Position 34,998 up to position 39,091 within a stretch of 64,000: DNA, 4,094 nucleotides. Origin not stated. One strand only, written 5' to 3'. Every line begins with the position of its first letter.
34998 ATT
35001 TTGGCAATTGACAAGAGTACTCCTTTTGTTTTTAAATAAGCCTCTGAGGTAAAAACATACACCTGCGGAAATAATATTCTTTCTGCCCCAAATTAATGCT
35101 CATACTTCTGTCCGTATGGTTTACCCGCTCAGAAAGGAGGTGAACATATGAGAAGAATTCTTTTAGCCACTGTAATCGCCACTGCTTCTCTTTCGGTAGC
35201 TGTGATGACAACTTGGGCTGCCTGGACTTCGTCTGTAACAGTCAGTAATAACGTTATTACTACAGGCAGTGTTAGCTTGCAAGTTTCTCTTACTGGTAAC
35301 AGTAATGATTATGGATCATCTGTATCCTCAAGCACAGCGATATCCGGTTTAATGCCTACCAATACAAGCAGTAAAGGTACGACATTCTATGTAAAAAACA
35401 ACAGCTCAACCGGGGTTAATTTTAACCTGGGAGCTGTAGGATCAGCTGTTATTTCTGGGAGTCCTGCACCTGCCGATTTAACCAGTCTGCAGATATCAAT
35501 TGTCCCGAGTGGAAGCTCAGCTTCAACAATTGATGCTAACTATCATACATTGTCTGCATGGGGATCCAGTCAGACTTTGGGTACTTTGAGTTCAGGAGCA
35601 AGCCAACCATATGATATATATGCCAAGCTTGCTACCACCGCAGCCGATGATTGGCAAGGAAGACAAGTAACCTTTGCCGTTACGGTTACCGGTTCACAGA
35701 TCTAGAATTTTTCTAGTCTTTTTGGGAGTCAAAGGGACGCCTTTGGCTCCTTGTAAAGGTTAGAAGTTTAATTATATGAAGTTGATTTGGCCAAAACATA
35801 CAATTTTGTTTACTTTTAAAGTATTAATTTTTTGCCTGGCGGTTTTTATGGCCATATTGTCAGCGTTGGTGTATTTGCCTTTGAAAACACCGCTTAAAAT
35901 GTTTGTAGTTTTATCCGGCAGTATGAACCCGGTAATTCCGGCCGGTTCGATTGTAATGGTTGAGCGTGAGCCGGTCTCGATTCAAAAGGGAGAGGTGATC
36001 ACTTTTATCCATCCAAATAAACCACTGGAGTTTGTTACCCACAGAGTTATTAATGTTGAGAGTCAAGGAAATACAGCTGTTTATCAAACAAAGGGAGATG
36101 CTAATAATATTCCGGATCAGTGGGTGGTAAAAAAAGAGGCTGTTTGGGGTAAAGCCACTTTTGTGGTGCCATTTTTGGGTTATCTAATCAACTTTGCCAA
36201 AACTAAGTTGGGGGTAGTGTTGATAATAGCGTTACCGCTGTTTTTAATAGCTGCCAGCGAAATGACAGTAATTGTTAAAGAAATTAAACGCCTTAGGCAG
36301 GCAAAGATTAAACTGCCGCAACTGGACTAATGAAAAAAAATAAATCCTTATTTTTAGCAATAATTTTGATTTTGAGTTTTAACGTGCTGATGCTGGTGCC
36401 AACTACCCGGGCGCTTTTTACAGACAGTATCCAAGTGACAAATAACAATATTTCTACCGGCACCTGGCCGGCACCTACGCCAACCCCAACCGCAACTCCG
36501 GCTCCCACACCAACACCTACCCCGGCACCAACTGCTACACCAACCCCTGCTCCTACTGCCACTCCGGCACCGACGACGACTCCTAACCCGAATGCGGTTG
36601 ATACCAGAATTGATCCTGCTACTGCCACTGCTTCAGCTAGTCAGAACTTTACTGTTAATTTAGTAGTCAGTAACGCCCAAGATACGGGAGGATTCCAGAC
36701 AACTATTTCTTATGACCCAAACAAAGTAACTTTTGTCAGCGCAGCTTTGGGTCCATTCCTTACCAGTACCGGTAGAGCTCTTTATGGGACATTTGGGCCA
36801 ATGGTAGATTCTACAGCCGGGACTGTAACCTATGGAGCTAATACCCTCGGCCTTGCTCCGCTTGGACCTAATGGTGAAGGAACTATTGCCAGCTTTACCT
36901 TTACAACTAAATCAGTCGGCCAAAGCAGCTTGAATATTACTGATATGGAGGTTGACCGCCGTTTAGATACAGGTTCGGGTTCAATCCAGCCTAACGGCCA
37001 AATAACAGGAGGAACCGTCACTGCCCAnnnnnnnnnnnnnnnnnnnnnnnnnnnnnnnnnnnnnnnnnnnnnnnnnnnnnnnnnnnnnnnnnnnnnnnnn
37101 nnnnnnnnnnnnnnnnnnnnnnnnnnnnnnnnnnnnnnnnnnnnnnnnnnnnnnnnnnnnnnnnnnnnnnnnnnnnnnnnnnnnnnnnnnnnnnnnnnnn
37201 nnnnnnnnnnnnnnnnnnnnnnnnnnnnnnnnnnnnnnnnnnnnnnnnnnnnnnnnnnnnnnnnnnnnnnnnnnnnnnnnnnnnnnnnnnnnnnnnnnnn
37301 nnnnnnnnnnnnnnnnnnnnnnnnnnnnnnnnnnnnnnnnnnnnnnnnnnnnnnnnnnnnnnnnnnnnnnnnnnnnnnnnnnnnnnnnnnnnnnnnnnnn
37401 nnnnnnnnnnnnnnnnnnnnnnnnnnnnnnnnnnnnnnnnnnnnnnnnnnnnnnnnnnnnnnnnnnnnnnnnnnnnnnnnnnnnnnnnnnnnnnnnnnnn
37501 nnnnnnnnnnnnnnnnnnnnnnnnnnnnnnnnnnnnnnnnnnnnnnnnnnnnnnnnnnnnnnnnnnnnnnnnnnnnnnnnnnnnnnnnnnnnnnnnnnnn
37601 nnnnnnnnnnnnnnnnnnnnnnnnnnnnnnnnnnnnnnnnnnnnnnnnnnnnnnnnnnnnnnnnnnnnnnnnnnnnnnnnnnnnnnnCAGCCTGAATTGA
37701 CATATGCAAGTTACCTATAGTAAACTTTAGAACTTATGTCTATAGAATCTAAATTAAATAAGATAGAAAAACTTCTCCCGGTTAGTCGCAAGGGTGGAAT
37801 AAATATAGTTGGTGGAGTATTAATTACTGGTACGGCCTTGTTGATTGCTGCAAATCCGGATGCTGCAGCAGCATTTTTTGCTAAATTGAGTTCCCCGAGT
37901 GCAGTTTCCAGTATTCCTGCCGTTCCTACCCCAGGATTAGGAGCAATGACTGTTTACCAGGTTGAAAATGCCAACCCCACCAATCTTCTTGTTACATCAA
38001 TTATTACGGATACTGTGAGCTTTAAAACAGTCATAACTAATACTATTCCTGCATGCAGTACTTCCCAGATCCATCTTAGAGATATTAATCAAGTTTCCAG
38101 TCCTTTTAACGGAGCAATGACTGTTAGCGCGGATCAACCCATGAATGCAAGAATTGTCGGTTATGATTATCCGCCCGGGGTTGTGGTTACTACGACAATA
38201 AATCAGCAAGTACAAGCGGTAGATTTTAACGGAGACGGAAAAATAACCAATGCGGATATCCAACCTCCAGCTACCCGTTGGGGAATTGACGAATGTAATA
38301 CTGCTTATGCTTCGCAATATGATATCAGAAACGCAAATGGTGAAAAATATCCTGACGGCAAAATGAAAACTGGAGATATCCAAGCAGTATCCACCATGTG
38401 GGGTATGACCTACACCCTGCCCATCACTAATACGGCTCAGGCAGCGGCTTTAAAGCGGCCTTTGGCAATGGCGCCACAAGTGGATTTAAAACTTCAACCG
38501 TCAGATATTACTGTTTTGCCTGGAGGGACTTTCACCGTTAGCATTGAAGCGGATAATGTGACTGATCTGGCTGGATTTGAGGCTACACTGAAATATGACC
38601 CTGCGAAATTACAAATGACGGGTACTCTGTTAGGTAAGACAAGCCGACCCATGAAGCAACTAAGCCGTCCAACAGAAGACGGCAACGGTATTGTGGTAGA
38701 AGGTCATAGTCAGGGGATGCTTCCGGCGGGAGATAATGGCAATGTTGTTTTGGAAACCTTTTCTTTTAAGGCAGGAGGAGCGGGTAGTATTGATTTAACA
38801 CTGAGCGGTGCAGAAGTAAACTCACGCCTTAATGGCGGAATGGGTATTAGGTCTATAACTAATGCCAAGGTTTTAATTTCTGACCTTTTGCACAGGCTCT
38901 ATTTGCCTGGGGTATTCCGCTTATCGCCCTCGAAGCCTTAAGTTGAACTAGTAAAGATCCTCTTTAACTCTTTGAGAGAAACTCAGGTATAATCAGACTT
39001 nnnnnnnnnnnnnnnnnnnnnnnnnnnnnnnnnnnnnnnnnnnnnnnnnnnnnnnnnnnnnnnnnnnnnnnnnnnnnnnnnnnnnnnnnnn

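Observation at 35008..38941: Locus 2: second SipW / TasA-like module, extended with cohesin and dockerin-like proteins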

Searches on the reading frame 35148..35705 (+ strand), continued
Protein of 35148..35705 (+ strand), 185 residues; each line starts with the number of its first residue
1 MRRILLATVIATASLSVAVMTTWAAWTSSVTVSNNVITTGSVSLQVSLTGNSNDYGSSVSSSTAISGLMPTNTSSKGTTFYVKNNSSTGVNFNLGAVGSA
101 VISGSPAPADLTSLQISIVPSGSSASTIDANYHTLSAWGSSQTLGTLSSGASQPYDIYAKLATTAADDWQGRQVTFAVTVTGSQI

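Call 106: fold_search(model_id=the predicted structure, library=pdb)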
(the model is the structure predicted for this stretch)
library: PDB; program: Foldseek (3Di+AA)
matches with E <= 10: 1309; with E <= 0.001: 32
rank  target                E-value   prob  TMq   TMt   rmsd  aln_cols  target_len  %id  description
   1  5lp9                  1.1e-05  0.98  0.27  0.29  10.1       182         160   14  FimA wt from S. flexneri (released 2017-12-20)
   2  1h6e_A                5.1e-05  0.89  0.26  0.23  18.2       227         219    8  MU2 ADAPTIN SUBUNIT (AP50) OF AP2 ADAPTOR (SECOND DOMAIN), COMPLEXED WITH CTLA-4 INTERNALIZATION PEPTIDE TTGVYVKMPPT (released 2001-11-28)
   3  6erj_B                1.3e-04  1.00  0.43  0.48   7.3       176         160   11  Self-complemented FimA subunit from Salmonella enterica (released 2019-01-30)
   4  2m5g_MODEL_1_A        1.3e-04  0.99  0.34  0.37   8.0       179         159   14  Solution structure of FimA wt (released 2013-11-13)
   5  7ofp_A                1.4e-04  0.84  0.27  0.21  18.0       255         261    7  Apo Structure of Mu2 Adaptin Subunit (Ap50) Of AP2 Clathrin Adaptor (released 2022-06-01)
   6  6r7e                  2.0e-04  1.00  0.41  0.46   7.1       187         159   13  N-terminally reversed variant of FimA E. coli with alanine insertion at position 20 (released 2020-05-06)
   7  5wrk_A                2.1e-04  0.75  0.26  0.21  17.6       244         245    6  Mu2 subunit of the clathrin adaptor complex AP2 in complex with IRS-1 Y608 peptide (released 2017-12-06)
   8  4p6z_M                2.4e-04  0.66  0.25  0.14  19.3       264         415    9  Crystal structure of the human BST2 cytoplasmic domain and the HIV-1 Vpu cytoplasmic domain bound to the clathrin adap (released 2014-05-21)
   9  3ml6_D                2.8e-04  0.72  0.25  0.16  18.5       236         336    8  a complex between Dishevelled2 and clathrin adaptor AP-2 (released 2010-08-11)
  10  7rwb_M                2.9e-04  0.69  0.25  0.14  17.5       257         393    6  AP2 bound to the APA domain of SGIP in the presence of heparin (released 2022-03-30)
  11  7rw8_M                3.3e-04  0.57  0.24  0.13  21.7       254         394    7  AP2 bound to heparin in the closed conformation (released 2022-03-30)
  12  6r74                  3.6e-04  0.99  0.39  0.44   7.4       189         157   11  N-terminally reversed variant of FimA E. coli (released 2020-05-06)
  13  6bnt_A                3.6e-04  0.66  0.25  0.20  18.4       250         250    6  Crystal structure of AP2 mu1 adaptin C-terminal domain with IRS-1 peptide (released 2018-11-21)
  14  3ml6_E                3.8e-04  0.72  0.26  0.17  16.4       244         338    6  a complex between Dishevelled2 and clathrin adaptor AP-2 (released 2010-08-11)
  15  7rwa_M                4.1e-04  0.63  0.26  0.15  18.4       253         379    7  AP2 bound to heparin and Tgn38 tyrosine cargo peptide (released 2022-03-30)
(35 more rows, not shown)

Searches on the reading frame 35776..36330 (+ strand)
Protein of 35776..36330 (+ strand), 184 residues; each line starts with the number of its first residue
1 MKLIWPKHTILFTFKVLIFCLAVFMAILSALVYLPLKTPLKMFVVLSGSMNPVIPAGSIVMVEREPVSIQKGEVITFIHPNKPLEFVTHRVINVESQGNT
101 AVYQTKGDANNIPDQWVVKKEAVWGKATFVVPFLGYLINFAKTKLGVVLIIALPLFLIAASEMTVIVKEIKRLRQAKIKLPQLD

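Call 3: search_protein_families(library=pfam, proteins=[window:35776-36330:+], max_evalue=0.1)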
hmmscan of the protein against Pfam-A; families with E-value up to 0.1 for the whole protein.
window:35776-36330:+ (184 aa): 2 families
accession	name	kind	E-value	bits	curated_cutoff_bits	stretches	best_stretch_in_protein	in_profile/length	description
PF00717.28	Peptidase_S24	-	5.3e-05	23.3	23.3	1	40-93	35-84/116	Peptidase S24-like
PF10502.14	Peptidase_S26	-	9.5e-05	22.8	22.9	1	22-93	5-79/168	Signal peptidase, peptidase S26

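Call 4: search_protein_families(library=ncbifam, proteins=[window:35776-36330:+], max_evalue=0.1)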
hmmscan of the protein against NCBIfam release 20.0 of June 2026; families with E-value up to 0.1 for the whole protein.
window:35776-36330:+ (184 aa): 4 families
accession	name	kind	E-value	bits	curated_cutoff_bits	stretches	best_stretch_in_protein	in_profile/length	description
TIGR02228.1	sigpep_I_arch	equivalog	2.7e-33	115.1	51.85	1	16-163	6-155/158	signal peptidase I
NF046067.1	SigPepSipWBacil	equivalog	5.2e-33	114.2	190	1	41-177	39-176/189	signal peptidase I SipW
TIGR02754.1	sod_Ni_protease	equivalog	3.6e-06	27.3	63.25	1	48-127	6-88/90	nickel-type superoxide dismutase maturation protease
TIGR02227.1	sigpep_I_bact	equivalog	8.5e-06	25.7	47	1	28-95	8-78/162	signal peptidase I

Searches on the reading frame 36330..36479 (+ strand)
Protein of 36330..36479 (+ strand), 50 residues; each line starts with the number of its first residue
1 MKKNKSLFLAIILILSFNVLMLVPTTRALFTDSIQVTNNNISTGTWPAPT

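Call 96: search_protein_families(library=ncbifam, proteins=[window:36330-36479:+], max_evalue=10)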
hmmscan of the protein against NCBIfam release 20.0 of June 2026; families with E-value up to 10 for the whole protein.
window:36330-36479:+ (50 aa): 1 family
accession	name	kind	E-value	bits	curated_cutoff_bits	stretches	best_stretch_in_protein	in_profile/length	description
TIGR04088.1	cognate_SipW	domain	0.099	12.8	19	1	26-46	15-34/34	SipW-dependent-type signal peptide-containing protein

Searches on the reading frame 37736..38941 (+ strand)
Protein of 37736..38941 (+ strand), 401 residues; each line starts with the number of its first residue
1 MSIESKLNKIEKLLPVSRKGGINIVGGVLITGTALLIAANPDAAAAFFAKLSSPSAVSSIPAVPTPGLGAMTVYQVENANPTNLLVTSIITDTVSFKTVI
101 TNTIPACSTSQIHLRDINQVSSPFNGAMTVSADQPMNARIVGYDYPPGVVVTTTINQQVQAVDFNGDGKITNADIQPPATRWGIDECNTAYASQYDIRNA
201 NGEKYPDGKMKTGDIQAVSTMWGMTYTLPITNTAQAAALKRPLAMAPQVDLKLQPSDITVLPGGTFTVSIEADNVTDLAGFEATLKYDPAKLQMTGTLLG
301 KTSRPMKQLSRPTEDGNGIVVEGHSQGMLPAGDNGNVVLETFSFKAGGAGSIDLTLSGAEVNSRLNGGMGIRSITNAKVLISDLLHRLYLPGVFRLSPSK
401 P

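Call 3: search_protein_families(library=pfam, proteins=[window:37736-38941:+], max_evalue=0.1)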
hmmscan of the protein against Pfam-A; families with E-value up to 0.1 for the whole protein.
window:37736-38941:+ (401 aa): 2 families
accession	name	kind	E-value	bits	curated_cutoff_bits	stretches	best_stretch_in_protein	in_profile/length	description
PF00963.24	Cohesin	-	1.9e-06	28.6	24.1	1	258-323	8-76/139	Cohesin domain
PF00404.24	Dockerin_1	-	0.0095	16.6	22.9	1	153-175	27-49/57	Dockerin type I domain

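Call 4: search_protein_families(library=ncbifam, proteins=[window:37736-38941:+], max_evalue=0.1)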
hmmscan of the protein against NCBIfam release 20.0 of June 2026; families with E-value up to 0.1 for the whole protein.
window:37736-38941:+ (401 aa): 0 families

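Call 15: search_solved_structures(query=window:37736-38941:+, max_evalue=10)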
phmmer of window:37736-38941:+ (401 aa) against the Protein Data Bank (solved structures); distinct sequences matched with E-value up to 10: 7.
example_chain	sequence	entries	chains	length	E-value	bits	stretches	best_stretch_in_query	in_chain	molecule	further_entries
3l8q_A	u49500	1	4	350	2.9e-05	26.6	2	245-295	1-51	Cellulosomal scaffoldin adaptor protein B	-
3f2l_A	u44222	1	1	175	0.022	17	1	245-295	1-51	Cellulosomal scaffoldin adaptor protein B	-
3bwz_A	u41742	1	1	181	0.024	16.9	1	245-295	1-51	Cellulosomal scaffoldin adaptor protein B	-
5g5d_A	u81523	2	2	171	0.024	16.9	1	257-302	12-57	CELLULOSOME ANCHORING PROTEIN COHESIN REGION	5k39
1qzn_A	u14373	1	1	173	0.042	16.2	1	250-295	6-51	cellulosomal scaffoldin adaptor protein B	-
1zv9_A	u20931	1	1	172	0.051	15.9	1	255-295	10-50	Cellulosomal scaffoldin adaptor protein B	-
6v3p_C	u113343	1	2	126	0.081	15.2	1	248-345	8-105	IgA FC receptor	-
